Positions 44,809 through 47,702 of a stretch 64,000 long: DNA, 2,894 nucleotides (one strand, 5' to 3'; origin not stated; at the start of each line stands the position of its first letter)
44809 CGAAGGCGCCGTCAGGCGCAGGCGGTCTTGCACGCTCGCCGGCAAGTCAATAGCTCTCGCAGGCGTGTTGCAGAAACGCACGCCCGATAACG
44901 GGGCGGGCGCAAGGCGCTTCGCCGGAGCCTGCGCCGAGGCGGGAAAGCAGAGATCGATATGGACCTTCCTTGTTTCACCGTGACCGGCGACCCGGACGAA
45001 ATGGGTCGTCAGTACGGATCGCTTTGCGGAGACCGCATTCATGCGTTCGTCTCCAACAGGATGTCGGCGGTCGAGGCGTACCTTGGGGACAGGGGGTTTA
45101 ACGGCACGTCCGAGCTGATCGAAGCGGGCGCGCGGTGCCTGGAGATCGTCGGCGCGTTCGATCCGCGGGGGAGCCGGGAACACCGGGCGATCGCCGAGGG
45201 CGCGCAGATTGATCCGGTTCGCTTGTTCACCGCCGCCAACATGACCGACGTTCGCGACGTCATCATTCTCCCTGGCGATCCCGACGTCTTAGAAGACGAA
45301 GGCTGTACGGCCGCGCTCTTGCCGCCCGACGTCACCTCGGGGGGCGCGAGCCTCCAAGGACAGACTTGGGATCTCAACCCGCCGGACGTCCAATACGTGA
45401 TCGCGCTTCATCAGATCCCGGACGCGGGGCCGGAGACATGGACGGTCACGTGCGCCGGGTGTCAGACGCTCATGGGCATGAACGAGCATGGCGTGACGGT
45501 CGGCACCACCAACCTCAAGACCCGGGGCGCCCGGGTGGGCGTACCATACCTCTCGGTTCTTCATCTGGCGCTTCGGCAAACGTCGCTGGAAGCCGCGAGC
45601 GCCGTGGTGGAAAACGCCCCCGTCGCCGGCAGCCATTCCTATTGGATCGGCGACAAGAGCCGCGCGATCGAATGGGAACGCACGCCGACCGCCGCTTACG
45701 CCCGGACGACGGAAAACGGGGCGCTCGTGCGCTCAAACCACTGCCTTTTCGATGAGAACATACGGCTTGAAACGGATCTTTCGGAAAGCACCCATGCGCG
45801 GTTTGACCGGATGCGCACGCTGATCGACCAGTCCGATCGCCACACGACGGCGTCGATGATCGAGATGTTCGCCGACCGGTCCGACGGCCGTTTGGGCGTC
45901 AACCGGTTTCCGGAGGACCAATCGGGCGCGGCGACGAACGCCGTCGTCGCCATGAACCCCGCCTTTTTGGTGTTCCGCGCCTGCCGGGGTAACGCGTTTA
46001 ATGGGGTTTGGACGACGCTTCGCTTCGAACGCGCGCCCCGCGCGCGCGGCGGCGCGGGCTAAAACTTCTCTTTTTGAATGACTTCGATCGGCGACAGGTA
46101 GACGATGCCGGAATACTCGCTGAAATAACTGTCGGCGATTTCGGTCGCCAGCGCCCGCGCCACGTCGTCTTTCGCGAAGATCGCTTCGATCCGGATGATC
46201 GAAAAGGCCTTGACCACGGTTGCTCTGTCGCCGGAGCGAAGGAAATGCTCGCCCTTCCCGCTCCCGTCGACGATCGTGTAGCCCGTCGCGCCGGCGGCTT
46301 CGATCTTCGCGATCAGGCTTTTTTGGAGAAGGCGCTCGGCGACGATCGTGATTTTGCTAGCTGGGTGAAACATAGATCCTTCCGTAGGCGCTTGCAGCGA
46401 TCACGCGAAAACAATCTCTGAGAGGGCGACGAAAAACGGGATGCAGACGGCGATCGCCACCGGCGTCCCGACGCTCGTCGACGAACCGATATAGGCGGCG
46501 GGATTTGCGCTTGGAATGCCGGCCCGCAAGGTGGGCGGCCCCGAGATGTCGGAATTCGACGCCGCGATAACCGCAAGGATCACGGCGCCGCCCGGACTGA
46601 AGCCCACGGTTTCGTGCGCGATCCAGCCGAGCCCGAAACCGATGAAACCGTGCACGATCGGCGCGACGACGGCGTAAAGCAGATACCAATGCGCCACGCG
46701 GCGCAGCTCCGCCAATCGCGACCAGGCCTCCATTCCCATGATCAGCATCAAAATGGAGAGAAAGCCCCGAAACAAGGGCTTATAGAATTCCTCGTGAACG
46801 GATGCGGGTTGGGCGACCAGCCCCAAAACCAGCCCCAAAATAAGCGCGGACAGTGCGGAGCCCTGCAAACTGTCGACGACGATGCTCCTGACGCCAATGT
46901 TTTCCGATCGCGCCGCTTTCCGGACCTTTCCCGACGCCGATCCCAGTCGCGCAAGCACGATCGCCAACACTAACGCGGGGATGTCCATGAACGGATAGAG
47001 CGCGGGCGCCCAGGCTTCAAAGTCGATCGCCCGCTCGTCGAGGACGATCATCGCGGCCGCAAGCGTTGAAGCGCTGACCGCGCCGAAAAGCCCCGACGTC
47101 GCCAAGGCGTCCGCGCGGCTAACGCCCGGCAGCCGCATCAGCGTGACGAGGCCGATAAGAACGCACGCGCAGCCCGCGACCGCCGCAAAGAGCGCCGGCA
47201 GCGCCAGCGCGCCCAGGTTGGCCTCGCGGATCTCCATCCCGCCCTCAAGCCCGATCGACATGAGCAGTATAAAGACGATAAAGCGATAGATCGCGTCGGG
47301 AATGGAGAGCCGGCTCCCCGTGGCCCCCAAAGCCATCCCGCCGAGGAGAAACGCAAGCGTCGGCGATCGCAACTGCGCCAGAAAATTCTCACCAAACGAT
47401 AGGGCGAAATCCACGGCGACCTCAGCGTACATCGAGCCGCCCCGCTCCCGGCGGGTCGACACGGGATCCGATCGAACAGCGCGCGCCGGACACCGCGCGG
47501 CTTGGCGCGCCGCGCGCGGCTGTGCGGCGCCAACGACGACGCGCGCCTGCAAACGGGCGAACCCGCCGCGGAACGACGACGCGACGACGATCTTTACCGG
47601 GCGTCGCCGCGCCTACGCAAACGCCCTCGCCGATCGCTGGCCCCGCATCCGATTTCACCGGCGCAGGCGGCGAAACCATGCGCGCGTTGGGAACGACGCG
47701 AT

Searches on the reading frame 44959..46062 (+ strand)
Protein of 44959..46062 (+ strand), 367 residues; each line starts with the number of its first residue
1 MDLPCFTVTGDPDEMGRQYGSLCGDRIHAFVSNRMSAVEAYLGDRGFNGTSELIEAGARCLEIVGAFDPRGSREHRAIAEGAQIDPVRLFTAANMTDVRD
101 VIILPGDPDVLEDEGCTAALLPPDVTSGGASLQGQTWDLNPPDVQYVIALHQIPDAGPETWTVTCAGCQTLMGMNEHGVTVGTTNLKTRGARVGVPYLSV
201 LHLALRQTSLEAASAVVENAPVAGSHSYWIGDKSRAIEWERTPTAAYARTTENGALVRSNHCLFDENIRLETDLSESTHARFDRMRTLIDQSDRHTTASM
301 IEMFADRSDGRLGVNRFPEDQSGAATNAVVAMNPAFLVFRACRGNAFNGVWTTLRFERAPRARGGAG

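Call 8: search_protein_families(library=pfam, proteins=[window:44959-46062:+], max_evalue=0.00001)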
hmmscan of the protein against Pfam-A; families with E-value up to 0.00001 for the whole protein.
window:44959-46062:+ (367 aa): 1 family
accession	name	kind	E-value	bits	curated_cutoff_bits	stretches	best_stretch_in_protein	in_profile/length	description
PF03417.21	AAT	-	3.3e-16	60.1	23.2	1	129-336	5-213/225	Acyl-coenzyme A:6-aminopenicillanic acid acyl-transferase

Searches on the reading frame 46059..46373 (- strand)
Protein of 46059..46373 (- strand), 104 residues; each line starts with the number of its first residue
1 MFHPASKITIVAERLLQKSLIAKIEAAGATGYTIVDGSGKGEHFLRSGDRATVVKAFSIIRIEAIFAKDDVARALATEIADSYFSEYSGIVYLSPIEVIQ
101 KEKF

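Call 89: search_protein_families(library=pfam, proteins=[window:46059-46373:-], max_evalue=0.01)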
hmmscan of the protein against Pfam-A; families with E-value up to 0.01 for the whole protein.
window:46059-46373:- (104 aa): 1 family
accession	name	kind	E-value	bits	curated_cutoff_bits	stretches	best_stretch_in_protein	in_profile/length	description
PF00543.27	P-II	-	2e-13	51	25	1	6-102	2-101/102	Nitrogen regulatory protein P-II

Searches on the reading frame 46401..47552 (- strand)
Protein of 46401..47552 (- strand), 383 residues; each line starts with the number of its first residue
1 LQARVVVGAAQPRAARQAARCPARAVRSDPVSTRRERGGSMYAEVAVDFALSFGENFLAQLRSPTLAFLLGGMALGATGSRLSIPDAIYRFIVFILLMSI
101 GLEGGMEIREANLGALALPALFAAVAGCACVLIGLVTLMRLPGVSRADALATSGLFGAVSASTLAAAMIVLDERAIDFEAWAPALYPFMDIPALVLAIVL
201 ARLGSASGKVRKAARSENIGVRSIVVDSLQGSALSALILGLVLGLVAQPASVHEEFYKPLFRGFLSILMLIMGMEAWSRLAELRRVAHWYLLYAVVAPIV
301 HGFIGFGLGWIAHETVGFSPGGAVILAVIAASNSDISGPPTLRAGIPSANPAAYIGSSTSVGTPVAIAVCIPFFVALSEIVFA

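Call 8: search_protein_families(library=pfam, proteins=[window:46401-47552:-], max_evalue=0.00001)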
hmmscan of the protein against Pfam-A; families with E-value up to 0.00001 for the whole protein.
window:46401-47552:- (383 aa): 1 family
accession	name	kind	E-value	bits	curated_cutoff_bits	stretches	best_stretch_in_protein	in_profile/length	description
PF05982.17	Sbt_1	-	2e-85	287.3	27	1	64-377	1-306/308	Na+-dependent bicarbonate transporter superfamily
